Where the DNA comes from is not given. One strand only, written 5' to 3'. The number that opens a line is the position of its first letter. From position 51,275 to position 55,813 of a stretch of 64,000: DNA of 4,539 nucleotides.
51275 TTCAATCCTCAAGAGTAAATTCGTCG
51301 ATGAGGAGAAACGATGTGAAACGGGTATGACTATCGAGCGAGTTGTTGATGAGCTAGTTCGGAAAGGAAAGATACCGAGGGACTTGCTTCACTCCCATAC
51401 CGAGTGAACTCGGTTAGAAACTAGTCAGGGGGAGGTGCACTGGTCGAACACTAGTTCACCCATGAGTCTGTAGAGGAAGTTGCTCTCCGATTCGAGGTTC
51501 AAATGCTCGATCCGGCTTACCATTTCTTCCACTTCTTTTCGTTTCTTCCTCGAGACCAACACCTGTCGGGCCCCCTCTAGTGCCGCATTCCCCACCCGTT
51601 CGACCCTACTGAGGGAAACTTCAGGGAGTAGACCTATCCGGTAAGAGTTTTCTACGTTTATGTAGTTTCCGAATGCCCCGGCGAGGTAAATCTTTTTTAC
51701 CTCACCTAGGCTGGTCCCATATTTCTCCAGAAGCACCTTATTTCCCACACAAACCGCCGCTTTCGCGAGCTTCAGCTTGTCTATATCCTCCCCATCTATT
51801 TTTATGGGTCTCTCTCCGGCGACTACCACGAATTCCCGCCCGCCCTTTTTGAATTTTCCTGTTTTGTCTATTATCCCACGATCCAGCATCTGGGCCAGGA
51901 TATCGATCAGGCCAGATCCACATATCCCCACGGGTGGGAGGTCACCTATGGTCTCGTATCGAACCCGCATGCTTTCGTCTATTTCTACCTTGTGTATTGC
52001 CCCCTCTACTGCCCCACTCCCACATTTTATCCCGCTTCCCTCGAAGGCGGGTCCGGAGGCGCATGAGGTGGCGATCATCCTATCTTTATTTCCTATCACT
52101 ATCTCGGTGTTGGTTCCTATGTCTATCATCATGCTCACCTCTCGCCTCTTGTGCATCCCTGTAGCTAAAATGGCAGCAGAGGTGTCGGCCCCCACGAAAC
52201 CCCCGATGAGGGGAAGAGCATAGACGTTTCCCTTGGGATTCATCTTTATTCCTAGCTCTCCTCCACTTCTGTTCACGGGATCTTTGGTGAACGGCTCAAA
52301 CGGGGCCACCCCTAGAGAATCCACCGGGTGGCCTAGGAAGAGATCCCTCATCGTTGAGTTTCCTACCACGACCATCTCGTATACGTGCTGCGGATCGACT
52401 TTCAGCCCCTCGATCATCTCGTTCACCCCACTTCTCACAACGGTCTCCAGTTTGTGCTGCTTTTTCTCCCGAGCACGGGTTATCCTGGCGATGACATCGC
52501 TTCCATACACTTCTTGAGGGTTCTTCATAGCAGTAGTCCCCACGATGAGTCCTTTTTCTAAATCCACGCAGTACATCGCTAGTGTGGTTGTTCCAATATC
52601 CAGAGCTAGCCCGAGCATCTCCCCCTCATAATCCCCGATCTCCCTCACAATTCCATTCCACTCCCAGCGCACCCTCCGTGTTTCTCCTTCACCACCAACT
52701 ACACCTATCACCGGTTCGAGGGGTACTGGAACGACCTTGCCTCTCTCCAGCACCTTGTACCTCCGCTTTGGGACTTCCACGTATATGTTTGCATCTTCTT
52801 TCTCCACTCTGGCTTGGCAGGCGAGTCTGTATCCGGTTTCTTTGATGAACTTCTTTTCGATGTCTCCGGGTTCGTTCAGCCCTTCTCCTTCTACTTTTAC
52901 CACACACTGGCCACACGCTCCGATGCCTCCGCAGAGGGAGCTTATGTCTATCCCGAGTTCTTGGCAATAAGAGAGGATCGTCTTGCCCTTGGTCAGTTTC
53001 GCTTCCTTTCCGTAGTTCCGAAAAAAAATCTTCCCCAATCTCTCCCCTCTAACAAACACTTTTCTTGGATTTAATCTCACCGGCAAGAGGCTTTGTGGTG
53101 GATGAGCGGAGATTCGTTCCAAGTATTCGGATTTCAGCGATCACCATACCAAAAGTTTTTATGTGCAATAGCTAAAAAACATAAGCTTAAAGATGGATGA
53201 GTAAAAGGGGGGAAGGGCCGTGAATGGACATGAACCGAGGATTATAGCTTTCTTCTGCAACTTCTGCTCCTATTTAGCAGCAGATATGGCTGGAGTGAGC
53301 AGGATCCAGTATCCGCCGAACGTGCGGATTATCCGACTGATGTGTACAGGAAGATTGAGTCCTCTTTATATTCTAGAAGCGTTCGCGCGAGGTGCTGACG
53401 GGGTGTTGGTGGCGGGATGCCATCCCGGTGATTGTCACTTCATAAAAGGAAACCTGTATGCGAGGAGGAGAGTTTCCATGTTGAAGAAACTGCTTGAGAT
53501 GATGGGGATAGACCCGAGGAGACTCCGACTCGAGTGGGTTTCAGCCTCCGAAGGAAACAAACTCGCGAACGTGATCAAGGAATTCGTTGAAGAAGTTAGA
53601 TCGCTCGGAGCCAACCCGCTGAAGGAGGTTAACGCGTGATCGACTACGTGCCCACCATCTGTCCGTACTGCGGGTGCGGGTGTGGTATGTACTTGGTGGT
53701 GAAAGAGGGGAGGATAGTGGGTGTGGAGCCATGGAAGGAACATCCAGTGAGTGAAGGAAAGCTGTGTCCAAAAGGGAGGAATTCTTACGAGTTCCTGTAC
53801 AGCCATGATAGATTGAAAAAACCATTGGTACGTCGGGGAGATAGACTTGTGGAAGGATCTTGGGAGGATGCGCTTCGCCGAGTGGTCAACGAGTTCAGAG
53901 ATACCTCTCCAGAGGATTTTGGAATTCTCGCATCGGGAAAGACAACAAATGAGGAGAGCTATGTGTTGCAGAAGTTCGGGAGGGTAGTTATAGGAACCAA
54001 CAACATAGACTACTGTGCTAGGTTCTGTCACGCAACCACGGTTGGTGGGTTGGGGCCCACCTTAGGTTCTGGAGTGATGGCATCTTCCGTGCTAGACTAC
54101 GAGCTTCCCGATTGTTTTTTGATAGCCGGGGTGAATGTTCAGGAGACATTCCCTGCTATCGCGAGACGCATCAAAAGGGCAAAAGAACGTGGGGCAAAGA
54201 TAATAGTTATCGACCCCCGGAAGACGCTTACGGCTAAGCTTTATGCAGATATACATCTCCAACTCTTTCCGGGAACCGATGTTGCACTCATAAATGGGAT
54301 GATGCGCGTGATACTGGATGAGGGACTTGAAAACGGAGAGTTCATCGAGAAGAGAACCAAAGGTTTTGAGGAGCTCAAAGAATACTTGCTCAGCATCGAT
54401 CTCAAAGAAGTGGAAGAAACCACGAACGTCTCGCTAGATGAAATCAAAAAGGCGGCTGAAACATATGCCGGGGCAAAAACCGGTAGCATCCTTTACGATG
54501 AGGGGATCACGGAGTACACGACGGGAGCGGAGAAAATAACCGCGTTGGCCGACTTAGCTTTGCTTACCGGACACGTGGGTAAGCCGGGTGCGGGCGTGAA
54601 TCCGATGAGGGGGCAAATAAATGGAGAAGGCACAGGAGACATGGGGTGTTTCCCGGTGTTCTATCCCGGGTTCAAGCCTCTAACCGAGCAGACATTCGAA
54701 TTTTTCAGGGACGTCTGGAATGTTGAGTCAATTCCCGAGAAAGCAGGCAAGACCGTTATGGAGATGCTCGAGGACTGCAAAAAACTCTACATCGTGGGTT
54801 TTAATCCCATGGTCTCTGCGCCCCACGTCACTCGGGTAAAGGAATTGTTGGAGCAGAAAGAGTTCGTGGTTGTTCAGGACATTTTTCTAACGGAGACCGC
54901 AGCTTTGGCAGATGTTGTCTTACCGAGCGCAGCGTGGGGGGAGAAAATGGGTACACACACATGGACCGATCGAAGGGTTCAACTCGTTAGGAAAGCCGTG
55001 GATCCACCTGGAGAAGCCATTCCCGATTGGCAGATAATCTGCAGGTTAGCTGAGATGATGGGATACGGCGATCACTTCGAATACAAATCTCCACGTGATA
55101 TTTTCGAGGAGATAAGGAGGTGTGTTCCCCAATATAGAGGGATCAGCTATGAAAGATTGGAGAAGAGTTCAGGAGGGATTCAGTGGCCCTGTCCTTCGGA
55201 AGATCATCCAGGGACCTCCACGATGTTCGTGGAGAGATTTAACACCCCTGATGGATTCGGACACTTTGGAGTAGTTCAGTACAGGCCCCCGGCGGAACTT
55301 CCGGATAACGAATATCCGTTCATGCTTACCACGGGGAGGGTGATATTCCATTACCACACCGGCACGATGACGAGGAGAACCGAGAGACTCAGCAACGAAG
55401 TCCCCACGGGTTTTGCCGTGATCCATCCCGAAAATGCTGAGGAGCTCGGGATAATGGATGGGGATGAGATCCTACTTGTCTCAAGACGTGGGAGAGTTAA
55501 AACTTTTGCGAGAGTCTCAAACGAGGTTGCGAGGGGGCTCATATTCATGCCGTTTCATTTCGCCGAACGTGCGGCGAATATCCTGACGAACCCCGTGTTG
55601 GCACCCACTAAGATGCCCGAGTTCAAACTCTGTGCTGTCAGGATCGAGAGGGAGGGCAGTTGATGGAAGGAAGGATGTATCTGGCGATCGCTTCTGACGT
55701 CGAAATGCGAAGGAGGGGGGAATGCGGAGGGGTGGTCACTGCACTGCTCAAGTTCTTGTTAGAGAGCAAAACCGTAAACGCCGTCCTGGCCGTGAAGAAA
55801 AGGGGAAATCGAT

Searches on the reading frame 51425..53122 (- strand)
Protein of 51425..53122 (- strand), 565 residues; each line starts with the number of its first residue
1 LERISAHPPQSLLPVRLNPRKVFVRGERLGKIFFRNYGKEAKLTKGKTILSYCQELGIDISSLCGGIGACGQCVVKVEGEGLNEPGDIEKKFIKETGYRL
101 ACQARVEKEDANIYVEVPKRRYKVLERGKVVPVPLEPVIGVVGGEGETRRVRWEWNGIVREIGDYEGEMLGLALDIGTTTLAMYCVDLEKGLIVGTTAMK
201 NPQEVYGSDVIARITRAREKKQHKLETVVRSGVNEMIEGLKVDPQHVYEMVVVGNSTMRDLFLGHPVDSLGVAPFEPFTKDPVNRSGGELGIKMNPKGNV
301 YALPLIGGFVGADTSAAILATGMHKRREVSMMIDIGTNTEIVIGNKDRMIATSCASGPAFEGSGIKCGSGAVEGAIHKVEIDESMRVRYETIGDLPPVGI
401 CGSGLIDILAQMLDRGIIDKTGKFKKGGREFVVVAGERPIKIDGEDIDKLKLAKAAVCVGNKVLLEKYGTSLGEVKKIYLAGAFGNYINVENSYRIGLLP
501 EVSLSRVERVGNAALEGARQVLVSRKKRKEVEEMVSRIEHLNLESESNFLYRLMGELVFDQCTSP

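Call 107: search_protein_families(library=pfam, proteins=[window:51425-53122:-], max_evalue=0.00001)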
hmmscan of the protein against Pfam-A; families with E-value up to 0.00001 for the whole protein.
window:51425-53122:- (565 aa): 3 families
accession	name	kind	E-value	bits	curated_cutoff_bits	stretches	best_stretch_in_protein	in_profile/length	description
PF14574.11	RACo_C_ter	-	1e-79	267.8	27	1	328-560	1-250/261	C-terminal domain of RACo the ASKHA domain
PF17651.6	Raco_middle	-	4.9e-47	160.1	26.8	1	170-325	1-162/163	RACo middle region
PF00111.32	Fer2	-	7.1e-11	42.3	21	1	40-106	9-76/77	2Fe-2S iron-sulfur cluster binding domain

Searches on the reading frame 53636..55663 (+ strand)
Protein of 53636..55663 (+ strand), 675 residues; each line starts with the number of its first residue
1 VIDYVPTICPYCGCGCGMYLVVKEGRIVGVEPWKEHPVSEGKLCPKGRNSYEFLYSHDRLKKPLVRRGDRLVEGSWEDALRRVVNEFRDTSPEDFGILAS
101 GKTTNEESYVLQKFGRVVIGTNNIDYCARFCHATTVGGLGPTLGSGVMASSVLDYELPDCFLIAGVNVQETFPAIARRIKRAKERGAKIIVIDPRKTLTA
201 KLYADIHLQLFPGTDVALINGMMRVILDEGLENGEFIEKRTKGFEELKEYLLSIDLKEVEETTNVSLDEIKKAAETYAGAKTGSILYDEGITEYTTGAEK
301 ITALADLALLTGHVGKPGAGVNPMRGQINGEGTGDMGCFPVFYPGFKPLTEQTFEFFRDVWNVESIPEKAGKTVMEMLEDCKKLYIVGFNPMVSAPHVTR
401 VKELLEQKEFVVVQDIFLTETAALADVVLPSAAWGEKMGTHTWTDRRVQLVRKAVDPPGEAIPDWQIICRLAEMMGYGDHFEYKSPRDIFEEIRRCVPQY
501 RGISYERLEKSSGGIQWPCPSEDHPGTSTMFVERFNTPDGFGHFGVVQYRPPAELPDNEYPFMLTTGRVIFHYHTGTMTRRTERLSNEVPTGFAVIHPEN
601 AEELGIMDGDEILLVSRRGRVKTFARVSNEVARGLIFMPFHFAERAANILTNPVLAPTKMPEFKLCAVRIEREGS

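Call 107: search_protein_families(library=pfam, proteins=[window:53636-55663:+], max_evalue=0.00001)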
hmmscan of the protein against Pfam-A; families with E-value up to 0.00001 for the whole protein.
window:53636-55663:+ (675 aa): 3 families
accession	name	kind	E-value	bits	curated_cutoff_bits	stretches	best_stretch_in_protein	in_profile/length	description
PF00384.28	Molybdopterin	-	2.9e-64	217.8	24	1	59-473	1-352/353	Molybdopterin oxidoreductase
PF01568.27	Molydop_binding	-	2.7e-28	98.7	26.8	1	562-667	1-110/110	Molydopterin dinucleotide binding domain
PF04879.21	Molybdop_Fe4S4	-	4.7e-22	78.1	22.7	1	4-56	3-55/55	Molybdopterin oxidoreductase Fe4S4 domain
